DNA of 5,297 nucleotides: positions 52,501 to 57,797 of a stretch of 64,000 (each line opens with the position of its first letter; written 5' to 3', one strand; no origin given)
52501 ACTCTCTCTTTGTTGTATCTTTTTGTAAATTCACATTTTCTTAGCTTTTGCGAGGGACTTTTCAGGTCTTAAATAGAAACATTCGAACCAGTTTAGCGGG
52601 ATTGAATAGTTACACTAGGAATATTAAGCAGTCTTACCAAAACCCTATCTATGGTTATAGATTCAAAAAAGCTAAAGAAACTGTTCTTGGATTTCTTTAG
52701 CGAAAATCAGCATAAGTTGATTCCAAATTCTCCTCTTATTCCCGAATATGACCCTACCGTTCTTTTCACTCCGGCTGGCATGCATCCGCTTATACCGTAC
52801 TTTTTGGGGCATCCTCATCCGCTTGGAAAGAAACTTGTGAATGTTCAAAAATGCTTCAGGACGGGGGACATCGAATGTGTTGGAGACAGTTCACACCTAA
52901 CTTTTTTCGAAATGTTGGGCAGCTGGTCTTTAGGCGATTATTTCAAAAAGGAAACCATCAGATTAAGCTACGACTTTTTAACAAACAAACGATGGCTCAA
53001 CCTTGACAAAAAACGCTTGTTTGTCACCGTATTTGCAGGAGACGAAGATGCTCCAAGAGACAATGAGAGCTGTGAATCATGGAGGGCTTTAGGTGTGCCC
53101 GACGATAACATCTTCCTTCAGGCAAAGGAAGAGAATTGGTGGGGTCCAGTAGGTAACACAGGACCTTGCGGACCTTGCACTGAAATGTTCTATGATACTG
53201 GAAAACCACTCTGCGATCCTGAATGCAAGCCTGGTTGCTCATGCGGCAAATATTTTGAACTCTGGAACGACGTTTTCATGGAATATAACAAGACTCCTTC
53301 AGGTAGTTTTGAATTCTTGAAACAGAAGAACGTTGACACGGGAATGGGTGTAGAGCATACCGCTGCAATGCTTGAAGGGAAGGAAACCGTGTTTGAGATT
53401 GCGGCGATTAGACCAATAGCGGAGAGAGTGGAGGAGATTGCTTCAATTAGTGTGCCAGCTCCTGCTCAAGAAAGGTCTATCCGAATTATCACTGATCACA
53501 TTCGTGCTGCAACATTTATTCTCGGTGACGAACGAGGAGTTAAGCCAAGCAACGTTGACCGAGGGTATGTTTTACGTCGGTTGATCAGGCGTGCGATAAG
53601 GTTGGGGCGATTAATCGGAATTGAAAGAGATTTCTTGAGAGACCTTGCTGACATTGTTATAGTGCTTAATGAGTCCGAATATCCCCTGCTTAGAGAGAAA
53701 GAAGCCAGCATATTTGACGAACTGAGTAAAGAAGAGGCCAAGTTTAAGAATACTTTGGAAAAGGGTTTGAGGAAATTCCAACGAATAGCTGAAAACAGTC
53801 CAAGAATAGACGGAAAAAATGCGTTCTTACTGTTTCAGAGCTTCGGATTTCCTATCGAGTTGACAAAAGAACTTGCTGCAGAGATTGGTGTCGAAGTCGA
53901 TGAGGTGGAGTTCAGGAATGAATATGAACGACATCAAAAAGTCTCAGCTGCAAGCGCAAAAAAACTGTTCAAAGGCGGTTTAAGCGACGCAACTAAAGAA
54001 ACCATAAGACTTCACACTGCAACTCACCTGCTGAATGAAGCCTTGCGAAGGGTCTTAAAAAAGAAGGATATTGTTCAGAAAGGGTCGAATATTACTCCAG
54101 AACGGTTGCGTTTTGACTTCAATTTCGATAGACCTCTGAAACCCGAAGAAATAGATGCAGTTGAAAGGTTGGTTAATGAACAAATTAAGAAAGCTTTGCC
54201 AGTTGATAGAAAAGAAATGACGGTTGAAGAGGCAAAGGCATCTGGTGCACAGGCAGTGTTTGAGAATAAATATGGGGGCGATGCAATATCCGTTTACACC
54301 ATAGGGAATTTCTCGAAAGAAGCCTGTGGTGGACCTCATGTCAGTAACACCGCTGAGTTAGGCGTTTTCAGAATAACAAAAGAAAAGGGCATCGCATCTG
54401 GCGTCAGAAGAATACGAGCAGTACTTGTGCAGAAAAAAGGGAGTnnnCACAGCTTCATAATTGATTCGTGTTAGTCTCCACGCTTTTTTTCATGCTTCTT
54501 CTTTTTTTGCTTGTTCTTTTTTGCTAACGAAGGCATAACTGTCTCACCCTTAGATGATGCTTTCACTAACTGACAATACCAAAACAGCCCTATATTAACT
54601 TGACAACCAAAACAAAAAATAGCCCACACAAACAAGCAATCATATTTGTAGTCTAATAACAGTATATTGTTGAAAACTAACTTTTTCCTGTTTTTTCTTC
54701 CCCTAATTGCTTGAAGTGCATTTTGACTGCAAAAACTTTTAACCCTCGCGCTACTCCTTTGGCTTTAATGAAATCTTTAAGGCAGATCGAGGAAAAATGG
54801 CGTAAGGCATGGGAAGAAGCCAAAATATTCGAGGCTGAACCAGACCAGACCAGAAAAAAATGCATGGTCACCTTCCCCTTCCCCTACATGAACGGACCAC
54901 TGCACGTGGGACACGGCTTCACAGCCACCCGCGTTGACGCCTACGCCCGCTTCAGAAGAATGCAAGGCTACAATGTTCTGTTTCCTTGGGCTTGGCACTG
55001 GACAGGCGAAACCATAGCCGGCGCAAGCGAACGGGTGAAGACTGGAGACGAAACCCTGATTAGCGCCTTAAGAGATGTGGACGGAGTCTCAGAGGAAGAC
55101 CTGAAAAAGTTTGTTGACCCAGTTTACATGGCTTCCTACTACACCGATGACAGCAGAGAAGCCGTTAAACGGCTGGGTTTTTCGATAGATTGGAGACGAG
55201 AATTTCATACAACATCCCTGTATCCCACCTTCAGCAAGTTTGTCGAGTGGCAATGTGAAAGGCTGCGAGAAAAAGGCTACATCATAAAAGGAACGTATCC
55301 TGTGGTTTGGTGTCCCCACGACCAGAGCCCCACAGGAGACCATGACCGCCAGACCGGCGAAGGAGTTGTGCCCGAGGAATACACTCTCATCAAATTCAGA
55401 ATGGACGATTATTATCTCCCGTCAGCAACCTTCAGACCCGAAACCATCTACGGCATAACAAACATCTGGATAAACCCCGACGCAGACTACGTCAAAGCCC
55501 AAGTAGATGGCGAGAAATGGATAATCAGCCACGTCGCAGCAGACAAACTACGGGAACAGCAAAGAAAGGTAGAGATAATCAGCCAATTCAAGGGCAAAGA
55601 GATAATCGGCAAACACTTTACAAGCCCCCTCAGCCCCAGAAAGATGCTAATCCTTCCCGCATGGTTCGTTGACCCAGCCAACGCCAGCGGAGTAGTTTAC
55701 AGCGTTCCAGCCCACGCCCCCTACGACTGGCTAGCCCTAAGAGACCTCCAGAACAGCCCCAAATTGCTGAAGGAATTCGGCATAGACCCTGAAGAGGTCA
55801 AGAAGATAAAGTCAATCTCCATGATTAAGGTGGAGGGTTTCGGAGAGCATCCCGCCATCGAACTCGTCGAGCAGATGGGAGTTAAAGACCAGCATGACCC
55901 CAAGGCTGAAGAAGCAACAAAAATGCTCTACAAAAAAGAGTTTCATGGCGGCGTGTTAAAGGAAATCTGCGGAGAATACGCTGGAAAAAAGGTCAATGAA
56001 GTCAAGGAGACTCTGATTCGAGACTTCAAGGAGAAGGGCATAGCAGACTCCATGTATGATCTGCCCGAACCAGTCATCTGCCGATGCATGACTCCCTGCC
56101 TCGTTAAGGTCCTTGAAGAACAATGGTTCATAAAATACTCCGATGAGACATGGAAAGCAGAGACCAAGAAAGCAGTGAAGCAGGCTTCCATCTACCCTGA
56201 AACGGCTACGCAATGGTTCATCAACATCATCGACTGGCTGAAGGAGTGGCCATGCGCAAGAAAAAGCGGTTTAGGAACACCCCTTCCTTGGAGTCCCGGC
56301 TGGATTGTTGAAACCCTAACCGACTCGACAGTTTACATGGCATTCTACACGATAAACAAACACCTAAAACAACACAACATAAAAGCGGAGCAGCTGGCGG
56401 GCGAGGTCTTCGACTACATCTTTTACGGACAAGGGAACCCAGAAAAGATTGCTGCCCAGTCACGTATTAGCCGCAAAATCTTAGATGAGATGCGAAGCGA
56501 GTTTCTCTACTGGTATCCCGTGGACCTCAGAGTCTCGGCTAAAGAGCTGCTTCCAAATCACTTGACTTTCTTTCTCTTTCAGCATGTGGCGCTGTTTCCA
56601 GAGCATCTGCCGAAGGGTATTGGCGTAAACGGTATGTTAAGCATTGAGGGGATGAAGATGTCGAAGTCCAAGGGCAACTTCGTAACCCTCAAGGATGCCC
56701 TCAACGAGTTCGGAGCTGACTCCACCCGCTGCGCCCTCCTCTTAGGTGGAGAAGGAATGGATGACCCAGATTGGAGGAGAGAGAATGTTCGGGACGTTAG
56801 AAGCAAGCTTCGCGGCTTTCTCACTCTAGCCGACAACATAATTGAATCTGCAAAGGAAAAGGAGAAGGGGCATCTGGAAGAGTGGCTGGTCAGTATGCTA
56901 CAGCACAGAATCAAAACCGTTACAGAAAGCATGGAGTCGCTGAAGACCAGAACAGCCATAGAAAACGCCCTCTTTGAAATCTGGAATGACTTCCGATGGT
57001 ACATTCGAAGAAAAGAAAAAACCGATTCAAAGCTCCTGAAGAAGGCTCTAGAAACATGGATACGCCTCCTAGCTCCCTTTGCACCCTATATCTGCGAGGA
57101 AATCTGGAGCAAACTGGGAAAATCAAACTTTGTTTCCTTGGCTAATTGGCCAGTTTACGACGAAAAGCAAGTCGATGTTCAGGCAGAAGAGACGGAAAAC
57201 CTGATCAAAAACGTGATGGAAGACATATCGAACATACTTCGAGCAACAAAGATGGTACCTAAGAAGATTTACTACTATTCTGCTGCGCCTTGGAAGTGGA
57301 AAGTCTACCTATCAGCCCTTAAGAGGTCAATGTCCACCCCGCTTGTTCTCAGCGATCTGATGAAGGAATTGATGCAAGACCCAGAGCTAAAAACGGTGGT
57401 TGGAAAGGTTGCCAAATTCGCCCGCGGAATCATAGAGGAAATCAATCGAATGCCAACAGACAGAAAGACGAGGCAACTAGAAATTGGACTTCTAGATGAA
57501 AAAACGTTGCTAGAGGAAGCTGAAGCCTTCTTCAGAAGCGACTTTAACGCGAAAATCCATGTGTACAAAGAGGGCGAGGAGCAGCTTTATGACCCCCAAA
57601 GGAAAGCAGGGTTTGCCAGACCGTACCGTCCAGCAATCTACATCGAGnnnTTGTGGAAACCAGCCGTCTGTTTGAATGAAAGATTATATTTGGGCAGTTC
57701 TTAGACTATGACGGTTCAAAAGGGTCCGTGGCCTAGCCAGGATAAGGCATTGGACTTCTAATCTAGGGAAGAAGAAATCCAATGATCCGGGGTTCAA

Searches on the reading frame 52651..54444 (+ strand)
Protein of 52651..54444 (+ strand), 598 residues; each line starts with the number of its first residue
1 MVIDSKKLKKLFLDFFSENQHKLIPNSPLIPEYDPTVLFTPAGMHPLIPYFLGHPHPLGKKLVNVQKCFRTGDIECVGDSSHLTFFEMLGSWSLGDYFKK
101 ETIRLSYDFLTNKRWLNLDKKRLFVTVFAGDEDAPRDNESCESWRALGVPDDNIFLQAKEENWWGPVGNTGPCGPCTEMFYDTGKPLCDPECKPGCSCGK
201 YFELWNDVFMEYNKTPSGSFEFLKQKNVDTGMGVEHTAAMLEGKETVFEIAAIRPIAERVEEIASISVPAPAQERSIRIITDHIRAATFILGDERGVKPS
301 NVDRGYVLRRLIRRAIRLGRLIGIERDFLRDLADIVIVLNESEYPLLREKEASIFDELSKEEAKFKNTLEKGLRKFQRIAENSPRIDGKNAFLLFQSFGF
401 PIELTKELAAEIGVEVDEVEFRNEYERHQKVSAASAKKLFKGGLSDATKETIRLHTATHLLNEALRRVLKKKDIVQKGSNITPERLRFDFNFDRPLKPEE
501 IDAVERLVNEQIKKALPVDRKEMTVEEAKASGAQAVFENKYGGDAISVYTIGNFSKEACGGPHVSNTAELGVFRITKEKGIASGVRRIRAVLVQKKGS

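Call 45: search_protein_families(library=pfam, proteins=[window:52651-54444:+], max_evalue=0.00001)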
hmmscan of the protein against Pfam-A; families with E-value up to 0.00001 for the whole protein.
window:52651-54444:+ (598 aa): 2 families
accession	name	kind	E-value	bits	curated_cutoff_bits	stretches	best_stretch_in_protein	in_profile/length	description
PF01411.24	tRNA-synt_2c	-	3.4e-126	422.4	30.3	1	8-451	2-445/552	tRNA synthetases class II (A)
PF07973.19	tRNA_SAD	-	9.7e-18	64.3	24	1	546-588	1-43/44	Threonyl and Alanyl tRNA synthetase second additional domain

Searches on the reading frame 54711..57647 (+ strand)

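Call 45: search_protein_families(library=pfam, proteins=[window:54711-57647:+], max_evalue=0.00001)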
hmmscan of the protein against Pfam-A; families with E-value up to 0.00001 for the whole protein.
window:54711-57647:+ (979 aa): 4 families
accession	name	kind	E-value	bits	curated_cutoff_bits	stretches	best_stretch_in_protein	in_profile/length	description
PF00133.28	tRNA-synt_1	-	1.9e-37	129.5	22.7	1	30-679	2-405/414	tRNA synthetases class I (I, L, M and V)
PF08264.19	Anticodon_1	-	2.6e-28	99.2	25.1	1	724-852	2-141/148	Anticodon-binding domain of tRNA ligase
PF09334.17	tRNA-synt_1g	-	1.6e-20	73.7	20.1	2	52-109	2-59/391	tRNA synthetases class I (M)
PF01406.26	tRNA-synt_1e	-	1.3e-07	31.7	27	0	608-677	212-281/301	tRNA synthetases class I (C) catalytic domain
